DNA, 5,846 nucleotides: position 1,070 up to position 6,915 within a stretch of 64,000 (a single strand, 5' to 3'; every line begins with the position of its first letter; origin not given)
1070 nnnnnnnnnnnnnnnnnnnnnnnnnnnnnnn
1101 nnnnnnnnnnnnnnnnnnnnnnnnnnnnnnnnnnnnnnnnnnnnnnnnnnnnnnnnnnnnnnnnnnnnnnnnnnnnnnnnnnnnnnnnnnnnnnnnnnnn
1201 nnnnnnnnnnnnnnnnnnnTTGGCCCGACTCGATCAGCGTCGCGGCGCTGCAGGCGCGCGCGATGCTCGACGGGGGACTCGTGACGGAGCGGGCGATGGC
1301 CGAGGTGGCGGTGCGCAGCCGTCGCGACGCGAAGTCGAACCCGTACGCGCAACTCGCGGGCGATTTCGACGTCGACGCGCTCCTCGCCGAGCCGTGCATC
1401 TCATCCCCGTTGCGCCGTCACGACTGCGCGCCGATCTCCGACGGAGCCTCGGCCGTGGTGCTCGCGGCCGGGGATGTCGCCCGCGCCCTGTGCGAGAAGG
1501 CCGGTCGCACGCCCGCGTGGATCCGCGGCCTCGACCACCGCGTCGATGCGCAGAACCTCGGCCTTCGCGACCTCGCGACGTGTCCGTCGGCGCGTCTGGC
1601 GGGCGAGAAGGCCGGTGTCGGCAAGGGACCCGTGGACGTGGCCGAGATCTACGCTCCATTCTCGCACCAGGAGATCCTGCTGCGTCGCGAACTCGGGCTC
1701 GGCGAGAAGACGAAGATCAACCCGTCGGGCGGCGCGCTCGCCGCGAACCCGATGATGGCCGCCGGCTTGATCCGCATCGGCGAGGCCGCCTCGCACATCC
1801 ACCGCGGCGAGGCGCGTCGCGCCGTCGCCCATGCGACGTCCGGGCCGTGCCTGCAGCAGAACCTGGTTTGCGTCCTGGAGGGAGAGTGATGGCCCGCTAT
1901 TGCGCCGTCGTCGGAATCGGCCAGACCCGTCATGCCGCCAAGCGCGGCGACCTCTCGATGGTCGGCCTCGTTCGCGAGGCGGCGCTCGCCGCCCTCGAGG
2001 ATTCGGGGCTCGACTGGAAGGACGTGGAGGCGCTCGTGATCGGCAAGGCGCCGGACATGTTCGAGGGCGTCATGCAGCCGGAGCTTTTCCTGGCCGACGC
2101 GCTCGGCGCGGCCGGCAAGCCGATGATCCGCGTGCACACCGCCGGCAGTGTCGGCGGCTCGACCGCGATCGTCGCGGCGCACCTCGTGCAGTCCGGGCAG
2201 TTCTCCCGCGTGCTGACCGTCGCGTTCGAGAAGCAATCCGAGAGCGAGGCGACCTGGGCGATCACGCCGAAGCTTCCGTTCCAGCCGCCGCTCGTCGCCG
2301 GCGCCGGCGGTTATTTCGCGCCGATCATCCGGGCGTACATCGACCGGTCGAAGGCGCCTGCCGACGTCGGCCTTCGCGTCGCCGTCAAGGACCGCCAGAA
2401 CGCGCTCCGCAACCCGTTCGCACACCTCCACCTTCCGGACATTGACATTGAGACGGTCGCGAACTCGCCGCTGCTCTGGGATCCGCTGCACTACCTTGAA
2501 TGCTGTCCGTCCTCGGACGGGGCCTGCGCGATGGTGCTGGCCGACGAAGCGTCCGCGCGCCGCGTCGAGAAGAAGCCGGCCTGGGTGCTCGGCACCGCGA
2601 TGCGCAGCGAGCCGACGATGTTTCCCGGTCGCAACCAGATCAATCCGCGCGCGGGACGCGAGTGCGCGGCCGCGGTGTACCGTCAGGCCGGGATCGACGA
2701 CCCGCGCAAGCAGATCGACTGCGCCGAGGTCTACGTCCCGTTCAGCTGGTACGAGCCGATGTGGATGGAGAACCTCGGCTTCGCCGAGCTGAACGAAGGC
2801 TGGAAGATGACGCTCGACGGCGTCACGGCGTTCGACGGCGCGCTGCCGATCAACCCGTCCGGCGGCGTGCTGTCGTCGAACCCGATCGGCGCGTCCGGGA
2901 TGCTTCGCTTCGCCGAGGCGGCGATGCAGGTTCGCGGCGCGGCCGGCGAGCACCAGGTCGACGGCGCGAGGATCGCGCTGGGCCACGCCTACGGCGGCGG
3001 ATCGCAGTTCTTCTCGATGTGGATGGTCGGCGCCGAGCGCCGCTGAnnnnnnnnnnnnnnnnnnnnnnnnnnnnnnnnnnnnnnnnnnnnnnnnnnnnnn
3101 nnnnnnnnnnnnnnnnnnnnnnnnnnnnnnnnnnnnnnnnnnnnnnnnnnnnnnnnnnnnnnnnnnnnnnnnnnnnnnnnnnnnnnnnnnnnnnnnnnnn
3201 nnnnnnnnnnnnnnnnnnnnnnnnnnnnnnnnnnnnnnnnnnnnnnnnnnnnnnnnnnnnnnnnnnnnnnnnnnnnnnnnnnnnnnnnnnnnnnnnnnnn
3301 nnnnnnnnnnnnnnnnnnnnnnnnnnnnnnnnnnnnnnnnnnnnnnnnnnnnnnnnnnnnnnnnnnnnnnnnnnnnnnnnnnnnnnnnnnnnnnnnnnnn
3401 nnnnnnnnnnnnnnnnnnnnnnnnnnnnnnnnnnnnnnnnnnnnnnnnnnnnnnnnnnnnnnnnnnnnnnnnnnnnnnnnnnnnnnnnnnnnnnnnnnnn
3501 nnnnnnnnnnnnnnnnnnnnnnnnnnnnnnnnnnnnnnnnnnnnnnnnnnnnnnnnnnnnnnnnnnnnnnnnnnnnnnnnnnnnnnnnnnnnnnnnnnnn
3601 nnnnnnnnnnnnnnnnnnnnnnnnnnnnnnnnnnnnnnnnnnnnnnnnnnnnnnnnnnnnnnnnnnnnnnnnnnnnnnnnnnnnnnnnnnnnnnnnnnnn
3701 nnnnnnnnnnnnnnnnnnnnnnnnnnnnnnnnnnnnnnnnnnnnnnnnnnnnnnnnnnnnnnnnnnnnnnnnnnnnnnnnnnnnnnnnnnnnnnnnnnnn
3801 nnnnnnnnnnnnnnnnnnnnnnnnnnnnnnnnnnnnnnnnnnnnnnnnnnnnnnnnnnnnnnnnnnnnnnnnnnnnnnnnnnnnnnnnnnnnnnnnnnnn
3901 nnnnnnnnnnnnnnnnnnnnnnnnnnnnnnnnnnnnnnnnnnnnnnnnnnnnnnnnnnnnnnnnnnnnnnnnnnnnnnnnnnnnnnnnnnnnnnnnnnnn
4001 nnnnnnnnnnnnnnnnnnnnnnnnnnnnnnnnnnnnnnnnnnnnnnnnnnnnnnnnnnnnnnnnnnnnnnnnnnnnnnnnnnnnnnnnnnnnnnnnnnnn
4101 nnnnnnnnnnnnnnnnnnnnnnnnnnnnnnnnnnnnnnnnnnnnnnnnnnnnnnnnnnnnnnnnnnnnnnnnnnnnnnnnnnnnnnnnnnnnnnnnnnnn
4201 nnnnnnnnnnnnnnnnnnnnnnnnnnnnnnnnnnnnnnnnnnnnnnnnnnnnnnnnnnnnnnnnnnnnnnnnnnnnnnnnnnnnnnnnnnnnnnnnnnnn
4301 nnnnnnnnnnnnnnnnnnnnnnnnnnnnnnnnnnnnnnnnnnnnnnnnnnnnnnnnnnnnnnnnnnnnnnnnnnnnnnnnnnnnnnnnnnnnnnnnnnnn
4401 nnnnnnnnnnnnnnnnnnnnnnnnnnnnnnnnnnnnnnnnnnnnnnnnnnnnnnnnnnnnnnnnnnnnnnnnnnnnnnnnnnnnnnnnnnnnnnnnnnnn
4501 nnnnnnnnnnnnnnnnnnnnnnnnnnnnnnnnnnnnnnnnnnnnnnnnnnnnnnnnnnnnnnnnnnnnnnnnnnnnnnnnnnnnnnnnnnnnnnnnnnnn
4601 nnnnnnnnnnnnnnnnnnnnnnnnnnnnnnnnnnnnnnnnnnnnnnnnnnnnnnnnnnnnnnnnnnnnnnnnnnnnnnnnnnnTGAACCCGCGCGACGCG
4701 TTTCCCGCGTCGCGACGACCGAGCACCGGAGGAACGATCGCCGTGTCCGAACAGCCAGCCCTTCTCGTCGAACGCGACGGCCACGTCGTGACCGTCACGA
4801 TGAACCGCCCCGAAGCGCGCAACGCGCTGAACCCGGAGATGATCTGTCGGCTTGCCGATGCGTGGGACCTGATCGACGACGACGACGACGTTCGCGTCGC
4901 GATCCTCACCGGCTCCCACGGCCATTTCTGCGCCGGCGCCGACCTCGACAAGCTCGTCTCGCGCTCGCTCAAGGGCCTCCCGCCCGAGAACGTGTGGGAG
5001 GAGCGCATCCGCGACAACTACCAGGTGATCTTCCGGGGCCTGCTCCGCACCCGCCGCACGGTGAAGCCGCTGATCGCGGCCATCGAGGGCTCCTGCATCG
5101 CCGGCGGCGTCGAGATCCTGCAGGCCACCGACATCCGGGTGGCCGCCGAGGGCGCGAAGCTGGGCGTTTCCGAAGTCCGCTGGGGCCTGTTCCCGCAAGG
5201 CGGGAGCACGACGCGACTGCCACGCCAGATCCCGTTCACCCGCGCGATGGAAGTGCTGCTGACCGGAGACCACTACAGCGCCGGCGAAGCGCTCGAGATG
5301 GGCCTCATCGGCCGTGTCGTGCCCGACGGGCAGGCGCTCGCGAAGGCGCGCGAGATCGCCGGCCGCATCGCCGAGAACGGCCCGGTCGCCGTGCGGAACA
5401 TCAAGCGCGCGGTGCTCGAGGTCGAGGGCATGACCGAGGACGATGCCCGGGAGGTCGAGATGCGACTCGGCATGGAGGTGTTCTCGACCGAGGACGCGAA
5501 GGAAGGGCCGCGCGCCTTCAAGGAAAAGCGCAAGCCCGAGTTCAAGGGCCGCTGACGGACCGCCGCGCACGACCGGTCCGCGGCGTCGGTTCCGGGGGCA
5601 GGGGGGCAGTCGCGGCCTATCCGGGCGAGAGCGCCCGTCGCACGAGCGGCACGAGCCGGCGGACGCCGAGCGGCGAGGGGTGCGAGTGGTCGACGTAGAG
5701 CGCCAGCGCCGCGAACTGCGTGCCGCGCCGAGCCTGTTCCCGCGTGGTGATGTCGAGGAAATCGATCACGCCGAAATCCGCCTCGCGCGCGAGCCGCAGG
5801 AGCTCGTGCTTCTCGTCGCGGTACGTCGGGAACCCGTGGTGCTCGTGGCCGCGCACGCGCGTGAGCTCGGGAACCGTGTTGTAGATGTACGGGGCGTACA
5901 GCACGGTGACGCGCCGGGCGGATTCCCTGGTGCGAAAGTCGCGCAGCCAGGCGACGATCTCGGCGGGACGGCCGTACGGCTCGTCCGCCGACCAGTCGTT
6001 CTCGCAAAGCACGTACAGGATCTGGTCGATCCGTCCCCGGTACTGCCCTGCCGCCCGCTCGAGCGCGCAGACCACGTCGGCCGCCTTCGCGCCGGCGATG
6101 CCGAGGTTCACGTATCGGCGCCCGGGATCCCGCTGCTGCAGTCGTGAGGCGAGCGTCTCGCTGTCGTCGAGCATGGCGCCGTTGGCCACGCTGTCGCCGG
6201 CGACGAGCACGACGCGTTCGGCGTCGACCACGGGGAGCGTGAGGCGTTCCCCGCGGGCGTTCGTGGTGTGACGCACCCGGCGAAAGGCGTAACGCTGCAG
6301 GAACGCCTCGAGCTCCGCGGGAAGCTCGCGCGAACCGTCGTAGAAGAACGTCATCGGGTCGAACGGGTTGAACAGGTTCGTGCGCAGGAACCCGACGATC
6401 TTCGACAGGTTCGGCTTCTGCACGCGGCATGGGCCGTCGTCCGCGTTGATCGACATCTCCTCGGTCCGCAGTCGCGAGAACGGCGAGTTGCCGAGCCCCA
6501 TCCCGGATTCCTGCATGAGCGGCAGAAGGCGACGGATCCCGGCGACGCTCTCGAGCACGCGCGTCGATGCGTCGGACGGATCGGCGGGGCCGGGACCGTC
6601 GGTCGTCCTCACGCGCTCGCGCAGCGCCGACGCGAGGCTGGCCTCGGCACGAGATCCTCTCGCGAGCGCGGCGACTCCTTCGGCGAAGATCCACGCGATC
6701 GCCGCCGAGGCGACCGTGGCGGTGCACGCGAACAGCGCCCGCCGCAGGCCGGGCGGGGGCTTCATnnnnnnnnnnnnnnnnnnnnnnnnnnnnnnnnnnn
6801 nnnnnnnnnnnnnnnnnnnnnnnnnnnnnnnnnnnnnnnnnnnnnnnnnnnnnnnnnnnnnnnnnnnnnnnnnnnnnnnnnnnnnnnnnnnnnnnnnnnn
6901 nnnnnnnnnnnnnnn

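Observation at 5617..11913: Six-gene ATGA/GTGA-coupled operon: gpmA - CDP-alcohol phosphatidyltransferase - LicC/IPCT-like cytidylyltransferase - GT4 - GT4 - membrane SGNH hydrolase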

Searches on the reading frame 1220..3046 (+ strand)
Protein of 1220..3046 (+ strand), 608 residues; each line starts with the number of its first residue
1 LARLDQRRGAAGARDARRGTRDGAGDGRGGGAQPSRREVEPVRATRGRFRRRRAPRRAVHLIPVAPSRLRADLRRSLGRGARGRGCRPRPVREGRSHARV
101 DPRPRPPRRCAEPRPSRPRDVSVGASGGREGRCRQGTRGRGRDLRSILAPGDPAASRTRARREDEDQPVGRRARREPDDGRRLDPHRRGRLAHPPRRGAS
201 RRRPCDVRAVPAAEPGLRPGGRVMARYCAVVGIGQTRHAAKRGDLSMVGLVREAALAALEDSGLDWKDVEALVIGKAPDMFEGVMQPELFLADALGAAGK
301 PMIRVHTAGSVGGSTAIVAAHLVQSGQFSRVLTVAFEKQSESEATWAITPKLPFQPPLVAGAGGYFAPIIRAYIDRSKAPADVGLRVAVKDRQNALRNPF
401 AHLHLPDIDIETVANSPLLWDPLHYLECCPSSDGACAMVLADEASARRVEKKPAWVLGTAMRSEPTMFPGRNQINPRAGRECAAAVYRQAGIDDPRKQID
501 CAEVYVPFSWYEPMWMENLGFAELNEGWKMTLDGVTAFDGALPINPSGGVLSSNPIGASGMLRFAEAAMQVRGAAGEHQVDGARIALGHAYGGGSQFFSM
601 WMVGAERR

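Call 62: search_protein_families(library=pfam, proteins=[window:1220-3046:+], max_evalue=0.001)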
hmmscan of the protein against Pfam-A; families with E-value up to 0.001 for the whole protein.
window:1220-3046:+ (608 aa): 2 families
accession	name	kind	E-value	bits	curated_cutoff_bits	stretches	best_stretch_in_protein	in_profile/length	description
PF22691.2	Thiolase_C_1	-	1.2e-29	103.4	28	1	473-594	14-133/144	Thiolase C-terminal domain-like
PF00108.29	Thiolase_N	-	1.6e-05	24.9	26.4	1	233-343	6-119/260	Thiolase, N-terminal domain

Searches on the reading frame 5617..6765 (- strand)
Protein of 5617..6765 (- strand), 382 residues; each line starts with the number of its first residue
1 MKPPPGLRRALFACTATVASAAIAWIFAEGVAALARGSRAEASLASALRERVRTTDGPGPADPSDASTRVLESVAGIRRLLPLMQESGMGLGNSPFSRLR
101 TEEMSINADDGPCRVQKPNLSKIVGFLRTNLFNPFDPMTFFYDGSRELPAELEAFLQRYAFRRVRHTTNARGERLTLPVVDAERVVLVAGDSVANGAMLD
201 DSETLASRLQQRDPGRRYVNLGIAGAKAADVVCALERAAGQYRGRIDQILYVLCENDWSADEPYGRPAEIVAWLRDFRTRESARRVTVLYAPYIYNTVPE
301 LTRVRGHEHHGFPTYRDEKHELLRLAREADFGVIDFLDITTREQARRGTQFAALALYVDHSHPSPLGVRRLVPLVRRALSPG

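Call 4: search_protein_families(library=pfam, proteins=[window:5617-6765:-], max_evalue=0.01)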
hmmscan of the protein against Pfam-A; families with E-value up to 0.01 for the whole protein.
window:5617-6765:- (382 aa): 3 families
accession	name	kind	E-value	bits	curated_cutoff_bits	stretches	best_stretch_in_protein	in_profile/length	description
PF13472.12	Lipase_GDSL_2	-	4.3e-05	24.5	32.9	1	189-369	2-177/178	GDSL-like Lipase/Acylhydrolase family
PF00657.28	Lipase_GDSL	-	0.0011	19.7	23.6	1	187-369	2-202/208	GDSL-like Lipase/Acylhydrolase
PF19040.6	SGNH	-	0.0048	17.1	27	0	314-376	182-247/248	SGNH domain (fused to AT3 domains)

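Call 5: search_protein_families(library=ncbifam, proteins=[window:5617-6765:-], max_evalue=0.01)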
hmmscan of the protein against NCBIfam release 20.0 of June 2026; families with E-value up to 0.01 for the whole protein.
window:5617-6765:- (382 aa): 1 family
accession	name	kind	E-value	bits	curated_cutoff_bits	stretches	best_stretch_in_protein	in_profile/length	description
NF047474.1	GDSL_LA_2486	hypoth_equivalog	0.0004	19.7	300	1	163-213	63-116/326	LA_2486 family SGNH/GDSL-type esterase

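Call 39: find_homologous_proteins(query=window:5617-6765:-, max_evalue=0.001)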
Query window:5617-6765:- (382 aa): 161 proteins with E <= 0.001 among 8000 candidates; the best 120 are listed.
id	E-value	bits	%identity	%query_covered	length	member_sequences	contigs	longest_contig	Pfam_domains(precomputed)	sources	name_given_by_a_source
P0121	1.1e-148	513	62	96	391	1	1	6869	-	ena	-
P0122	1.3e-142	493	61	95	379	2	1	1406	-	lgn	-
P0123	4.3e-135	469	58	95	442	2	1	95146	-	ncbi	-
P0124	5.2e-135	468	60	96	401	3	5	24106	-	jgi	-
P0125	9.0e-135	468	58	95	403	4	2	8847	-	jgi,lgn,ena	-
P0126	1.1e-134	467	57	95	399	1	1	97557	-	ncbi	ncbi:MAG: SGNH/GDSL hydrolase family protein [Candidatus Binatia bacterium]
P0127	2.4e-133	463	55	98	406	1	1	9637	-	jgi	-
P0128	3.9e-133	462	55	95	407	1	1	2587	-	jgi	jgi:hypothetical protein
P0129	2.8e-132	459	56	95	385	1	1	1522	-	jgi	jgi:hypothetical protein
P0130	9.1e-132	458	57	95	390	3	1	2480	-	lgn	-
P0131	9.3e-132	458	56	95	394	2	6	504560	-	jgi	jgi:lysophospholipase L1-like esterase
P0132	1.1e-130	454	57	95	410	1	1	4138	-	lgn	-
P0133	1.4e-130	454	55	95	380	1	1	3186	-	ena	-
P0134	1.4e-130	454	55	95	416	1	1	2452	-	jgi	jgi:hypothetical protein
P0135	2.1e-130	453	56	95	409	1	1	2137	-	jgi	jgi:hypothetical protein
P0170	7.0e-122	425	55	96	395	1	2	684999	PF19040.7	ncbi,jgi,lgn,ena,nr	ncbi:MAG TPA: SGNH/GDSL hydrolase family protein [Candidatus Limnocylindrales bacterium]|nr:SGNH/GDS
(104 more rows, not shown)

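Call 40: find_encoding_contigs(protein=P0126, flank=10000, max_places=1)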
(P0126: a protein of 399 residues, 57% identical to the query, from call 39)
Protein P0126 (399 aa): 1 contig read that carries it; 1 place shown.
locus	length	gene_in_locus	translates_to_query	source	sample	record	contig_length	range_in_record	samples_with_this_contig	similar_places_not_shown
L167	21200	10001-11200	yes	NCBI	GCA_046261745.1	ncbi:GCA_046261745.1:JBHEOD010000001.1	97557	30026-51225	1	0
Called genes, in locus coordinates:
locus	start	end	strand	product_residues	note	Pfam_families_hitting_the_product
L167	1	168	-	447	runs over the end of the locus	PF09594:GT87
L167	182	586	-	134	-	PF12680:SnoaL_2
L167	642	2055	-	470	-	PF00999:Na_H_Exchanger, PF02080:TrkA_C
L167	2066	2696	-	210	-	PF00999:Na_H_Exchanger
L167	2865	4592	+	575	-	PF00999:Na_H_Exchanger, PF02254:TrkA_N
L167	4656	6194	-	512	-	PF00501:AMP-binding, PF13193:AMP-binding_C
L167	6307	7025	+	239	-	PF09339:HTH_IclR, PF12802:MarR_2, PF01614:IclR_C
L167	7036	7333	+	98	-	-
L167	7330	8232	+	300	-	PF01063:Aminotran_4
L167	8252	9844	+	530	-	-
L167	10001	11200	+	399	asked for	-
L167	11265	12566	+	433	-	PF00375:SDF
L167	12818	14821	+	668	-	PF05170:AsmA, PF05359:DUF748, PF13116:YhdP (weak), PF05170:AsmA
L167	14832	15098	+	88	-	-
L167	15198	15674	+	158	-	PF10604:Polyketide_cyc2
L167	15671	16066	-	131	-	PF12680:SnoaL_2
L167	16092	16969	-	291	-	PF00795:CN_hydrolase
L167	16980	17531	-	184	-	PF20154:LNT_N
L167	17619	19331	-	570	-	-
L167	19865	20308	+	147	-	PF27746:Small_heat_shock_put, PF00011:HSP20, PF17886:ArsA_HSP20 (weak)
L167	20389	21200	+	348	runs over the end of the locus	PF01734:Patatin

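Call 41: find_encoding_contigs(protein=P0170, flank=10000, max_places=1)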
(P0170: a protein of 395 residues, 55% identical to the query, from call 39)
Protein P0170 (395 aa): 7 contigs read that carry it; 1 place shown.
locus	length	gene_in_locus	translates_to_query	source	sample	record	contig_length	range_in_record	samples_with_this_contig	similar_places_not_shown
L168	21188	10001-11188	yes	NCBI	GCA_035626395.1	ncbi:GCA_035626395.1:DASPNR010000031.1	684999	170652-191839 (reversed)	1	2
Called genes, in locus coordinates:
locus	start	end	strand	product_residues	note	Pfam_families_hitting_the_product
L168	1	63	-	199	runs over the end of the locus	PF02798:GST_N, PF13417:GST_N_3, PF13409:GST_N_2, PF13410:GST_C_2 (weak)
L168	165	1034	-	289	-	PF01925:TauE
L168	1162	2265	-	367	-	PF11017:DUF2855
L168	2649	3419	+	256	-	PF09339:HTH_IclR, PF12802:MarR_2, PF01614:IclR_C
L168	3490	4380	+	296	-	PF01063:Aminotran_4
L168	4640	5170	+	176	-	-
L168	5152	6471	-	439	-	PF06965:Na_H_antiport_1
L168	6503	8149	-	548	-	PF00989:PAS, PF13188:PAS_8 (weak), PF08447:PAS_3, PF08448:PAS_4, PF13426:PAS_9, PF00512:HisKA, PF02518:HATPase_c, PF00072:Response_reg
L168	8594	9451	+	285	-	PF10370:Rv2993c-like_N (faint), PF01557:FAA_hydrolase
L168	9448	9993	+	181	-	PF13302:Acetyltransf_3, PF00583:Acetyltransf_1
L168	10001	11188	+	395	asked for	PF19040:SGNH (faint)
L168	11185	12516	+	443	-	PF00375:SDF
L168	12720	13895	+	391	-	PF00989:PAS, PF08448:PAS_4, PF13426:PAS_9, PF08447:PAS_3, PF00512:HisKA, PF02518:HATPase_c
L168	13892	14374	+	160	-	PF00072:Response_reg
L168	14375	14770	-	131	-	PF14534:DUF4440 (weak), PF12680:SnoaL_2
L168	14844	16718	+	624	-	PF13231:PMT_2 (weak)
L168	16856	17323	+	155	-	PF27746:Small_heat_shock_put (weak), PF00011:HSP20, PF17886:ArsA_HSP20 (weak)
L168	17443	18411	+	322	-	PF01734:Patatin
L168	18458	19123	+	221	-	PF13560:HTH_31 (weak)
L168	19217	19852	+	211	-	PF02798:GST_N, PF13417:GST_N_3, PF13409:GST_N_2, PF00043:GST_C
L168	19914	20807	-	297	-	PF00561:Abhydrolase_1, PF12146:Hydrolase_4 (weak), PF12697:Abhydrolase_6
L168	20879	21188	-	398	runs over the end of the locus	PF02515:CoA_transf_3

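Call 42: find_encoding_contigs(protein=P0121, flank=10000, max_places=1)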
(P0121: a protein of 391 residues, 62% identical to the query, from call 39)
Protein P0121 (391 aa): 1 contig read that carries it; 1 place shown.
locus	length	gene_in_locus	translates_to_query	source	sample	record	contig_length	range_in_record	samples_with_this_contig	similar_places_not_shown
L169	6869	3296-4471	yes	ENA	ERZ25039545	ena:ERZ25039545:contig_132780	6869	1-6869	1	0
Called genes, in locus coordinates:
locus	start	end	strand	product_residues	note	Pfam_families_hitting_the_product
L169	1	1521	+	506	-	?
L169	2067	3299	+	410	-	PF13439:Glyco_transf_4, PF13579:Glyco_trans_4_4, PF20706:GT4-conflict, PF00534:Glycos_transf_1, PF13692:Glyco_trans_1_4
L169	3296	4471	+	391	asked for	-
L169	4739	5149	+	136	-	-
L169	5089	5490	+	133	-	-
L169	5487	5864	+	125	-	PF16822:ALGX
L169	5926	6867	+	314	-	?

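Call 70: predict_structure(alignment_id=A2)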
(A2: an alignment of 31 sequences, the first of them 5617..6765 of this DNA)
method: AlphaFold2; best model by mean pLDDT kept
length: 382 residues; sequences in the alignment: 31
mean_pLDDT: 90.6   pTM: 0.83
mean pLDDT of the five models: 90.6, 90.5, 90.3, 89.5, 88.8
residues with pLDDT >= 90: 272; 70-90: 75; 50-70: 35; < 50: 0
segments of 3 or more residues with pLDDT < 50: none
pLDDT, mean of each block of 10 residues (from residue 1): 81 94 89 69 67 60 68 87 96 90 91 94 92 80 96 92 95 97 97 93 98 97 95 97 98 93 96 98 98 94 83 93 98 98 96 93 96 96 67
secondary structure, 60 per line:
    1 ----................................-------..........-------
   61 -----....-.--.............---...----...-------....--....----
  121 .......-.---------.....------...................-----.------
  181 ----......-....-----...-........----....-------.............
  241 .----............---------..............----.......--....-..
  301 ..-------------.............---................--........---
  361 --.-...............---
elements in order: H5-36 H44-53 H66-69 H74-86 E90-92 E107-110 E113-116 E121-127 E139-143 H150-159 E160-168 E185-190 H192-195 H205-212 E217-220 H228-241 E246-254 H267-280 E285-291 H294-297 H299-302 H316-328 E332-335 H336-347 H350-356 H365-379

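Call 72: fold_search(model_id=the predicted structure, library=pdb)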
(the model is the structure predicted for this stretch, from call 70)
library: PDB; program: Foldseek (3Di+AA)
matches with E <= 10: 1421; with E <= 0.001: 64
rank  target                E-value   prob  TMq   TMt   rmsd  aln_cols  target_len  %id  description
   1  8a2n_A                2.4e-09  1.00  0.42  0.52   5.8       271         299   14  Structure of crocagin biosynthetic protein CgnD (released 2023-02-22)
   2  8a2n_B                1.2e-08  1.00  0.42  0.52   5.8       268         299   15  Structure of crocagin biosynthetic protein CgnD (released 2023-02-22)
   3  3mil_A                4.5e-07  1.00  0.40  0.61   5.2       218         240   15  Crystal structure of isoamyl acetate-hydrolyzing esterase from Saccharomyces cerevisiae (released 2010-11-24)
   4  4rw0_A                4.8e-07  1.00  0.39  0.75   4.1       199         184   16  Crystal structure of a member of the lipolytic protein G-D-S-L family from Veillonella parvula DSM 2008 (released 2015-01-28)
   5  3rjt_A                6.5e-07  1.00  0.39  0.64   5.1       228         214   16  Crystal structure of lipolytic protein G-D-S-L family from Alicyclobacillus acidocaldarius subsp. acidocaldarius DSM 4 (released 2011-04-27)
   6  4oao_A                8.8e-07  1.00  0.37  0.59   5.6       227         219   18  A mutant of Axe2 (R55A), and acetyl-xylooligosaccharide esterase from Geobacillus Stearmophilus (released 2015-01-14)
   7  7bxd                  9.3e-07  1.00  0.38  0.60   5.4       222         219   20  Crystal structure of Ca_00815 (released 2021-04-21)
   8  3mil_B                9.9e-07  1.00  0.39  0.60   5.5       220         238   15  Crystal structure of isoamyl acetate-hydrolyzing esterase from Saccharomyces cerevisiae (released 2010-11-24)
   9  4jko_A                1.1e-06  1.00  0.37  0.60   5.4       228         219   18  Crystal structure of a catalytic mutant of Axe2 (Axe2_S15A), an acetylxylan esterase from Geobacillus stearothermophil (released 2014-02-12)
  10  5jd3_A                1.3e-06  1.00  0.38  0.62   4.8       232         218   15  Crystal structure of LAE5, an alpha/beta hydrolase enzyme from the metagenome of Lake Arreo, Spain (released 2016-05-04)
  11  4oap_A                1.3e-06  1.00  0.38  0.60   5.3       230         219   18  An Axe2 mutant (W190I), an acetyl-xylooligosaccharide esterase from Geobacillus Stearmophilus (released 2015-01-14)
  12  5jd3_G                1.3e-06  1.00  0.37  0.61   5.5       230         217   17  Crystal structure of LAE5, an alpha/beta hydrolase enzyme from the metagenome of Lake Arreo, Spain (released 2016-05-04)
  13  4rw0_B                1.4e-06  1.00  0.38  0.74   4.0       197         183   16  Crystal structure of a member of the lipolytic protein G-D-S-L family from Veillonella parvula DSM 2008 (released 2015-01-28)
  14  1ivn                  1.7e-06  1.00  0.36  0.71   4.3       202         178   16  E.coli Thioesterase I/Protease I/Lysophospholiase L1 (released 2003-07-08)
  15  5bn1_A                2.1e-06  1.00  0.37  0.61   5.2       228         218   17  Structure of Axe2-W215I, an acetyl xylan esterase from Geobacillus stearothermophilus (released 2016-06-29)
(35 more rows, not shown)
